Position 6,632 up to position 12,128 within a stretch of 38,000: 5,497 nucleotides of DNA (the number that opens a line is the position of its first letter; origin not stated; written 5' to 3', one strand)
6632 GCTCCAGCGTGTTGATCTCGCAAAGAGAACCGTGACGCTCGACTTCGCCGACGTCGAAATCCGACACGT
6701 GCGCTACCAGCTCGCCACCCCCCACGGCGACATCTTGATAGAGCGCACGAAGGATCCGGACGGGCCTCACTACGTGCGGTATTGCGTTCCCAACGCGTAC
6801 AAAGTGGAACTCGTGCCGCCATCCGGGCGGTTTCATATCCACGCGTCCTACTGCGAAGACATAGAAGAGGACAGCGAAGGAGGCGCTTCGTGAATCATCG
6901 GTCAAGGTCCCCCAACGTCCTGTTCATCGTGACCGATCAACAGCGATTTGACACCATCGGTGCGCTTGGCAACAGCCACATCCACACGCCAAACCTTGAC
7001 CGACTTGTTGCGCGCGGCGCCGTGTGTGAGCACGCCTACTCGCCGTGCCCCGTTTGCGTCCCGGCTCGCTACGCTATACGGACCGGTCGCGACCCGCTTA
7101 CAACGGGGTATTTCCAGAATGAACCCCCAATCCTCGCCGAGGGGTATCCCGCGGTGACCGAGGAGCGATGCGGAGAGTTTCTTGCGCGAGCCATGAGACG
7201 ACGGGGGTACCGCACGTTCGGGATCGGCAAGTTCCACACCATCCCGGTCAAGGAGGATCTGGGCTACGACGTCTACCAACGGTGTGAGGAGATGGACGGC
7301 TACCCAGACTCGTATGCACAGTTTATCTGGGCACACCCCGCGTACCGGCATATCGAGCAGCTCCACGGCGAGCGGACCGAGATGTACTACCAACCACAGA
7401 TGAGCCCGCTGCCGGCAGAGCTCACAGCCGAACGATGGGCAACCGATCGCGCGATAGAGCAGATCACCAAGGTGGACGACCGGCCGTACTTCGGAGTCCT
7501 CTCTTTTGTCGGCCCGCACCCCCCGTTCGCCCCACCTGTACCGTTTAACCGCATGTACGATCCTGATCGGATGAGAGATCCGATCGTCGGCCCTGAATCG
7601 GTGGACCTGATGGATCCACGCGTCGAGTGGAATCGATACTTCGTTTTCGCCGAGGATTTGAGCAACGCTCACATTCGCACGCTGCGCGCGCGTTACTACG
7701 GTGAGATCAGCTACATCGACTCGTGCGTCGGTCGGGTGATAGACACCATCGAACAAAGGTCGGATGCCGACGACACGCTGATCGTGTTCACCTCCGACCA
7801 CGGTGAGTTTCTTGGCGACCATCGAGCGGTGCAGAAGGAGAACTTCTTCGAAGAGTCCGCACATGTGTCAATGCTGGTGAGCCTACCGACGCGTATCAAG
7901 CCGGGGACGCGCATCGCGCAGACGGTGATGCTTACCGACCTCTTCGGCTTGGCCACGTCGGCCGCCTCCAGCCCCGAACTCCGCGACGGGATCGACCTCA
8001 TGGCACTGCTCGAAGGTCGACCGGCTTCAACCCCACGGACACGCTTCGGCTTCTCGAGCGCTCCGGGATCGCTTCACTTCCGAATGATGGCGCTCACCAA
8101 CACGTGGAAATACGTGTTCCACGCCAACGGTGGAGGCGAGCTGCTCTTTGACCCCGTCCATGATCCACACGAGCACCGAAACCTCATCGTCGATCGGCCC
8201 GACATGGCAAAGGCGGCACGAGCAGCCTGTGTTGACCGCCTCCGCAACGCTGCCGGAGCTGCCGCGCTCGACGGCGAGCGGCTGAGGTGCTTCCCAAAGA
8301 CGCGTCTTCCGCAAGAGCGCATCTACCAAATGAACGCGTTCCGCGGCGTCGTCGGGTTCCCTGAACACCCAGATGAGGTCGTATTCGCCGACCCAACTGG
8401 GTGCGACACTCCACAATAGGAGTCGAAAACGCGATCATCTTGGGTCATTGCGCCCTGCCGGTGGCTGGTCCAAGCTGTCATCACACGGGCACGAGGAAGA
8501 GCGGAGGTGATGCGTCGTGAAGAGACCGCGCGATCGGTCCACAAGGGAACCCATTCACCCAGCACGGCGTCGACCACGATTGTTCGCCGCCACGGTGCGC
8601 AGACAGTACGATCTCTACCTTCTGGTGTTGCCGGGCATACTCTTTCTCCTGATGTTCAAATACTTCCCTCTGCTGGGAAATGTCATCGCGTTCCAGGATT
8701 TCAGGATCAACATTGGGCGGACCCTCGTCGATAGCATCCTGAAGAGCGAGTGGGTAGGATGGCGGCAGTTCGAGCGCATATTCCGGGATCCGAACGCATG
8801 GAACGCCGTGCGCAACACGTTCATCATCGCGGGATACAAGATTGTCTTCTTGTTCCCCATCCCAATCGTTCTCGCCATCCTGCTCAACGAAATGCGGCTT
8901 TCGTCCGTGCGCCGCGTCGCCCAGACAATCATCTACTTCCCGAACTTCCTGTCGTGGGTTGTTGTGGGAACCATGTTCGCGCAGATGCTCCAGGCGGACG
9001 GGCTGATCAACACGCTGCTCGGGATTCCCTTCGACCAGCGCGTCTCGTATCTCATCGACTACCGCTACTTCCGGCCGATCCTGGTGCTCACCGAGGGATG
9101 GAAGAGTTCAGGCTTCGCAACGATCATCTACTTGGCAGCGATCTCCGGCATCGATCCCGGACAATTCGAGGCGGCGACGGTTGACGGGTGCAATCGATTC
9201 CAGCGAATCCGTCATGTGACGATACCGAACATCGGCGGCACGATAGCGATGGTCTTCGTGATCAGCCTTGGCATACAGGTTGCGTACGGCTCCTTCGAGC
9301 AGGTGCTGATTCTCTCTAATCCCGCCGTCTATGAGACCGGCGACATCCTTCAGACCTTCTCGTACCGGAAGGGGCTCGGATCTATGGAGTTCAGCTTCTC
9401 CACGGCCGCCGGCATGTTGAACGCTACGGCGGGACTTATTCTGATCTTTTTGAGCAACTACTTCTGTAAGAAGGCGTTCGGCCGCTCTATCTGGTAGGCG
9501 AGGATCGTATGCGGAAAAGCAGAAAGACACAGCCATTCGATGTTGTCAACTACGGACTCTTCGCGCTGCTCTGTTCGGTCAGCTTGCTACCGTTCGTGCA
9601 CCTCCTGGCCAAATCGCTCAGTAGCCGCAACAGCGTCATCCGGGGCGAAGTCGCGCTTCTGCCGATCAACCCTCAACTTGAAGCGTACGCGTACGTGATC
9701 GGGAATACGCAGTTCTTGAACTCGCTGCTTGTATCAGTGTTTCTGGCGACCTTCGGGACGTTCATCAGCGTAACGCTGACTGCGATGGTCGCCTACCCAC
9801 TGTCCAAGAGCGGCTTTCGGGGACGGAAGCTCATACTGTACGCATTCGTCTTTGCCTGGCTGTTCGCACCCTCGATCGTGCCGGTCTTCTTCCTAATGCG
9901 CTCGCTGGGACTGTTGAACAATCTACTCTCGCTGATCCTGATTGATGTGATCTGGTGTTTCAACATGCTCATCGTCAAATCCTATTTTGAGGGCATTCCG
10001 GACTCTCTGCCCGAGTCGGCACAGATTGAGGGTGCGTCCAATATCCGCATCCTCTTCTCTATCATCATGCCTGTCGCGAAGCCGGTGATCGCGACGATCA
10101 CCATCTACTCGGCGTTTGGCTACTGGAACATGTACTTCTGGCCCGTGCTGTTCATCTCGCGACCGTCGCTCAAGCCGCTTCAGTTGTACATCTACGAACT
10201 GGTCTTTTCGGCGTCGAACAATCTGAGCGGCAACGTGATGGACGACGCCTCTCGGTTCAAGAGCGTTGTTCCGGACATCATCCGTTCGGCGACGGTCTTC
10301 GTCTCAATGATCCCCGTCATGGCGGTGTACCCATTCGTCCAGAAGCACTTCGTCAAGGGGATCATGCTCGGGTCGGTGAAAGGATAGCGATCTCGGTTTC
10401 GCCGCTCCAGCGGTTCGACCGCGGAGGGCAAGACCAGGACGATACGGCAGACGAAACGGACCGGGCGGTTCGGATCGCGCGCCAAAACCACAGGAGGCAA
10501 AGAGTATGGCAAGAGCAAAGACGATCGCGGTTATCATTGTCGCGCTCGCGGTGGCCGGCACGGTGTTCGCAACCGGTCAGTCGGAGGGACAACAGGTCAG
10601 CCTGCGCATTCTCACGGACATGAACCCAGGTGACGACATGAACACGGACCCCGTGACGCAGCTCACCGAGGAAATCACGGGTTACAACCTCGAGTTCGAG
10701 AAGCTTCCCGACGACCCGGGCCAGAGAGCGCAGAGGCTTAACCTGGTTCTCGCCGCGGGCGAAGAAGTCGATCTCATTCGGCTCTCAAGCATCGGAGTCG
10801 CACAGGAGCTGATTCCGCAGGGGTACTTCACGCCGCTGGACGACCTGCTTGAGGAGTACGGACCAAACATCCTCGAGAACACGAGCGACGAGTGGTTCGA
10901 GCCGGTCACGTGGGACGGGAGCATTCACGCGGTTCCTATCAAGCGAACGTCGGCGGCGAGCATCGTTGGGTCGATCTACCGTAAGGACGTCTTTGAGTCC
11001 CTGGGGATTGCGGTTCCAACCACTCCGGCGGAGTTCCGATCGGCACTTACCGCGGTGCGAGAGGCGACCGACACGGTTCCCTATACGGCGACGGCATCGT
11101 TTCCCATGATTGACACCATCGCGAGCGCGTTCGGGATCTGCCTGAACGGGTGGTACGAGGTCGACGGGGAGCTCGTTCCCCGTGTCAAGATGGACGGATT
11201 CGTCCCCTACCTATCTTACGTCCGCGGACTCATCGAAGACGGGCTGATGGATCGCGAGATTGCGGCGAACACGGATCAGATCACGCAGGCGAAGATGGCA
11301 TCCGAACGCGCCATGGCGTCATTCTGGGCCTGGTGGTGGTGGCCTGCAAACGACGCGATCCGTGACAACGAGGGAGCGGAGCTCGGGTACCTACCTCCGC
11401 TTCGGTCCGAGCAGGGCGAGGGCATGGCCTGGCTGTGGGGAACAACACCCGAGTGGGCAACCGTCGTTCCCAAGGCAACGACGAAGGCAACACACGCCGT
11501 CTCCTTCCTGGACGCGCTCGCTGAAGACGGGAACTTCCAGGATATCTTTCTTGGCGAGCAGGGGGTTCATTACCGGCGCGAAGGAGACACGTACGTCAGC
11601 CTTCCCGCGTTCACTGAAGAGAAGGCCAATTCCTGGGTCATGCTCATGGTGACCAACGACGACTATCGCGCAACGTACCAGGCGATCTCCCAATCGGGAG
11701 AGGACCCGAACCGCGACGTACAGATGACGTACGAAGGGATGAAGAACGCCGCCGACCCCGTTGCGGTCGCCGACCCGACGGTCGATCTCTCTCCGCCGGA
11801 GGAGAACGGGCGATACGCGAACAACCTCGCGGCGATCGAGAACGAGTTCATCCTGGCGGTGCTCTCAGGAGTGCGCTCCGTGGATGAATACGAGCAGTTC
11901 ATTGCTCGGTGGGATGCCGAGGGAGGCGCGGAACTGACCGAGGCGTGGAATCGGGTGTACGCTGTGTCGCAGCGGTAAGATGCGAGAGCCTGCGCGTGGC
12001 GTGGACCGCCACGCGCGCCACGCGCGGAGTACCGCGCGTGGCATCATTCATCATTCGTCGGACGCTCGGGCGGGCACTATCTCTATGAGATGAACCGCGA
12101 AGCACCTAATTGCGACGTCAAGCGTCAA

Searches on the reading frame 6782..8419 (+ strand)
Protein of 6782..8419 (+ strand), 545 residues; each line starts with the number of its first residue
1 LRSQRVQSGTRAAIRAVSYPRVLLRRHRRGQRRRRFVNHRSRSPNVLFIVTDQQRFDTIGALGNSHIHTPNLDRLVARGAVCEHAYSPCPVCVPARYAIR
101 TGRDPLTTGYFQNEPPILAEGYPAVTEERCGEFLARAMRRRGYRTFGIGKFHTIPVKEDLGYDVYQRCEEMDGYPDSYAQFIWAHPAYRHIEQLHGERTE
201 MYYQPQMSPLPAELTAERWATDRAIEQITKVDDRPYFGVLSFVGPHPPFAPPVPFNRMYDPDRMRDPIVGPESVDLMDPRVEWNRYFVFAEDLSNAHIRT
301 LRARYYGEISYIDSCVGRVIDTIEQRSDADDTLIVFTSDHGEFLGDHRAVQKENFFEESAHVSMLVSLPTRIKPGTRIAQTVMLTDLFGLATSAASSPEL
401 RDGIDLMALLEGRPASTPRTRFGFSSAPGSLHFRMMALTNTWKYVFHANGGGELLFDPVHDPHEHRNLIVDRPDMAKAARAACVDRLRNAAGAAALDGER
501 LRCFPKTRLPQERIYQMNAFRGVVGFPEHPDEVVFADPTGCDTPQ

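Call 8: search_protein_families(library=pfam, proteins=[window:6782-8419:+])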
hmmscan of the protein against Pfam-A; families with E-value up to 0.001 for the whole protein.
window:6782-8419:+ (545 aa): 3 families
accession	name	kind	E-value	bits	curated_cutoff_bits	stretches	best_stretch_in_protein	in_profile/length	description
PF00884.28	Sulfatase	-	2.2e-41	142.6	25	1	44-388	1-292/301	Sulfatase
PF01663.27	Phosphodiest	-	3.7e-10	40.3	23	1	46-114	1-66/342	Type I phosphodiesterase / nucleotide pyrophosphatase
PF16347.10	SGSH_C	-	1.5e-06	28.9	29.3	1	345-476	1-138/154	N-sulphoglucosamine sulphohydrolase, C-terminal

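Call 9: search_protein_families(library=ncbifam, proteins=[window:6782-8419:+])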
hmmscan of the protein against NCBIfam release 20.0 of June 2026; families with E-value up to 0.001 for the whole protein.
window:6782-8419:+ (545 aa): 10 families
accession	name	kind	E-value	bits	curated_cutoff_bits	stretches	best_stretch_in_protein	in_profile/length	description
NF010322.0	PRK13759.1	equivalog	7.3e-73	245.7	481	1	40-488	3-458/486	arylsulfatase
TIGR03417.1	chol_sulfatase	equivalog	2.9e-53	181.5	433.45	1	43-479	2-429/500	choline-sulfatase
NF045661.1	HdlasePehA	equivalog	4.3e-53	180.7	900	1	44-480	3-475/506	phosphoric/sulfuric ester hydrolase PehA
NF052527.1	Mn_arylsulf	exception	1.2e-39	136.6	850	2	213-471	176-434/479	manganese-dependent arylsulfatase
NF047438.1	polymyxin_MCR12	exception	1.1e-05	24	1200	1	291-348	409-466/548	MCR-12 family phosphoethanolamine--lipid A transferase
NF038075.1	fam_STM4013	hypoth_equivalog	6.9e-05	22.4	250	0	309-348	204-240/261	STM4013/SEN3800 family hydrolase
NF028537.1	P_eth_NH2_trans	domain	0.00011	20.8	500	1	292-347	400-455/527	phosphoethanolamine--lipid A transferase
NF038282.1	LapC_YejM_PbgA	exception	0.00015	20.2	825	1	282-371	390-478/584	LPS biosynthesis-modulating metalloenzyme YejM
NF008619.0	PRK11598.1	equivalog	0.00017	20.2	660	1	299-347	415-463/546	phosphoethanolamine transferase EptA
NF008593.0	PRK11560.1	equivalog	0.00067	18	493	0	304-349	433-474/563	kdo(2)-lipid A phosphoethanolamine 7''-transferase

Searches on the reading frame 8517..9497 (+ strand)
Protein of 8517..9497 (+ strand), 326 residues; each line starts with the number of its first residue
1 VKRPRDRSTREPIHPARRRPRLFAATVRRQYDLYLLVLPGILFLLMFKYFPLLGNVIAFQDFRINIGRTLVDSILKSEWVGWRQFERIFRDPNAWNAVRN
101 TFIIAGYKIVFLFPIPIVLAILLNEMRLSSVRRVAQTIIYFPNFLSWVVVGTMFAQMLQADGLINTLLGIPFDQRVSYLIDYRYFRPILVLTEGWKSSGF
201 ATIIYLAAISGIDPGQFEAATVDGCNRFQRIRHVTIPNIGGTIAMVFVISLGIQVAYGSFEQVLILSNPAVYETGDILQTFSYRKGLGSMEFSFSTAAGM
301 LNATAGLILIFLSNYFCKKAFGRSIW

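Call 8: search_protein_families(library=pfam, proteins=[window:8517-9497:+])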
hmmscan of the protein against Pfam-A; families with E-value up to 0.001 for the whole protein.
window:8517-9497:+ (326 aa): 1 family
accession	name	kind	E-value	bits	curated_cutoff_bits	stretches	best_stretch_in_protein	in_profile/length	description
PF00528.27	BPD_transp_1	-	3.3e-13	50.2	26.4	1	117-312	2-174/184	Binding-protein-dependent transport system inner membrane component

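Call 9: search_protein_families(library=ncbifam, proteins=[window:8517-9497:+])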
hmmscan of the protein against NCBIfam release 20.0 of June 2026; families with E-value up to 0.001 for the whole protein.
window:8517-9497:+ (326 aa): 11 families
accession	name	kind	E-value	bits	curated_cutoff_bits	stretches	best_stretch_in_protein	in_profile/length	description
NF040931.1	ABC_arch_GlcT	equivalog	2.1e-12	47.2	360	1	36-304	1-258/278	glucose ABC transporter permease GlcT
NF008232.0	PRK10999.1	equivalog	5.4e-09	35.3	392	1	79-269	264-458/520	maltose ABC transporter permease MalF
TIGR03262.1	PhnU2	equivalog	1e-08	34.3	593.25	1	76-255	34-202/546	putative 2-aminoethylphosphonate ABC transporter permease subunit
TIGR00969.1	3a0106s02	subfamily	1.5e-08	34.5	240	1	75-315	40-268/272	sulfate ABC transporter permease subunit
NF007852.0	PRK10561.1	equivalog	7.7e-08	32.5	335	1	27-302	8-273/295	sn-glycerol-3-phosphate ABC transporter permease UgpA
TIGR01581.1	Mo_ABC_porter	hypoth_equivalog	1.3e-06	28.1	210.3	1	81-274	6-189/225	ABC transporter permease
TIGR02139.1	permease_CysT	equivalog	1.3e-05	25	246.1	1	73-315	27-257/265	sulfate ABC transporter permease subunit CysT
TIGR02140.1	permease_CysW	equivalog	1.5e-05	24.6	329.1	1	81-275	32-216/261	sulfate ABC transporter permease subunit CysW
NF011624.0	PRK15050.1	equivalog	5e-05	22.5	247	1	68-244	45-219/297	2-aminoethylphosphonate ABC transporter permease subunit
TIGR02141.1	modB_ABC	equivalog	0.00021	21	182.6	1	101-265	3-157/208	molybdate ABC transporter permease subunit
NF011680.0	PRK15100.1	equivalog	0.00032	20.6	300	1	198-240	100-142/222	cystine ABC transporter permease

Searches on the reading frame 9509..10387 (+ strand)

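Call 8: search_protein_families(library=pfam, proteins=[window:9509-10387:+])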
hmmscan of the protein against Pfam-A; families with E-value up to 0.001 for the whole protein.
window:9509-10387:+ (292 aa): 1 family
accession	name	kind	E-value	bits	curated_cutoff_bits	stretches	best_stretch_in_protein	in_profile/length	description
PF00528.27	BPD_transp_1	-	7.2e-08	32.8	26.4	1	106-285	16-182/184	Binding-protein-dependent transport system inner membrane component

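Call 9: search_protein_families(library=ncbifam, proteins=[window:9509-10387:+])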
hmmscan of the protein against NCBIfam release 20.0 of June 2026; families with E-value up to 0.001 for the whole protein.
window:9509-10387:+ (292 aa): 13 families
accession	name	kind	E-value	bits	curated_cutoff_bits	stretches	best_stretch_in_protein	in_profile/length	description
NF040932.1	ABC_arch_GlcU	equivalog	1.5e-18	67.4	340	1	19-285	10-264/272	glucose ABC transporter permease GlcU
NF008210.0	PRK10973.1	equivalog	4.7e-13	49.5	297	1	11-286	9-277/281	sn-glycerol-3-phosphate ABC transporter permease UgpE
NF007047.0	PRK09500.1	equivalog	2.8e-11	43.5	326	1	57-231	44-221/257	spermidine/putrescine ABC transporter permease PotC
NF008231.0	PRK10998.1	equivalog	6e-11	42.5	261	1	68-202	80-223/296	maltose ABC transporter permease MalG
TIGR03262.1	PhnU2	equivalog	1.1e-06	27.6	593.25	1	18-196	11-192/546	putative 2-aminoethylphosphonate ABC transporter permease subunit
NF040839.1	tungstate_WtpB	equivalog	2.6e-05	24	340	1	53-199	26-187/251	tungstate ABC transporter permease WtpB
TIGR02141.1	modB_ABC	equivalog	2.9e-05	23.8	182.6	1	75-197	2-140/208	molybdate ABC transporter permease subunit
NF007852.0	PRK10561.1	equivalog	5.1e-05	23.2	335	0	68-197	71-218/295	sn-glycerol-3-phosphate ABC transporter permease UgpA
NF043073.1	MMSYN1_0195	equivalog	6.9e-05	21.2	1250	1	56-199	42-189/1021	spermidine/putrescine ABC transporter permease/substrate-binding protein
NF011624.0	PRK15050.1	equivalog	9.8e-05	21.6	247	0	142-229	164-252/297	2-aminoethylphosphonate ABC transporter permease subunit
NF006939.0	PRK09421.1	equivalog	0.00015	21.2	262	0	69-199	8-155/230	molybdate ABC transporter permease subunit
NF006954.0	PRK09433.1-5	equivalog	0.00046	19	821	1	49-134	25-108/530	thiamine/thiamine pyrophosphate ABC transporter permease ThiP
TIGR01581.1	Mo_ABC_porter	hypoth_equivalog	0.00048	19.7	210.3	0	65-195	15-161/225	ABC transporter permease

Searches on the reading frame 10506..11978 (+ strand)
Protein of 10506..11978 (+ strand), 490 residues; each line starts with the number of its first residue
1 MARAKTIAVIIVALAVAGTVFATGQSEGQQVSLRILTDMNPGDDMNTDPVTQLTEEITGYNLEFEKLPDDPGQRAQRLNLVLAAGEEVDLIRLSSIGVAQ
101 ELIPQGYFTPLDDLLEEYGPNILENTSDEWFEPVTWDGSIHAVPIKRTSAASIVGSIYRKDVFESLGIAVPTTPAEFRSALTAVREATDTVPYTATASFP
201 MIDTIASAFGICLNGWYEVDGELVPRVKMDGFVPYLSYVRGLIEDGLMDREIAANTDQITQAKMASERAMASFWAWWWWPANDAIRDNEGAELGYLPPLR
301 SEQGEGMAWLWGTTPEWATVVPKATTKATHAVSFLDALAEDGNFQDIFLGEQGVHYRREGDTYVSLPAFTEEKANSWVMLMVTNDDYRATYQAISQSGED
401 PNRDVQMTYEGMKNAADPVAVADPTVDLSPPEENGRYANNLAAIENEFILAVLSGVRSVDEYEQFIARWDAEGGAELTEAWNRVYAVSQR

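Call 8: search_protein_families(library=pfam, proteins=[window:10506-11978:+])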
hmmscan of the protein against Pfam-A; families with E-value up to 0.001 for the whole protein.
window:10506-11978:+ (490 aa): 1 family
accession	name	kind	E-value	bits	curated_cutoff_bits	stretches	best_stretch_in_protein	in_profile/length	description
PF01547.30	SBP_bac_1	-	2.1e-11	44.8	26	1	49-342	13-304/307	Bacterial extracellular solute-binding protein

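Call 9: search_protein_families(library=ncbifam, proteins=[window:10506-11978:+])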
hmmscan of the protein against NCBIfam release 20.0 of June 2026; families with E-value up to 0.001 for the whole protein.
window:10506-11978:+ (490 aa): 0 families
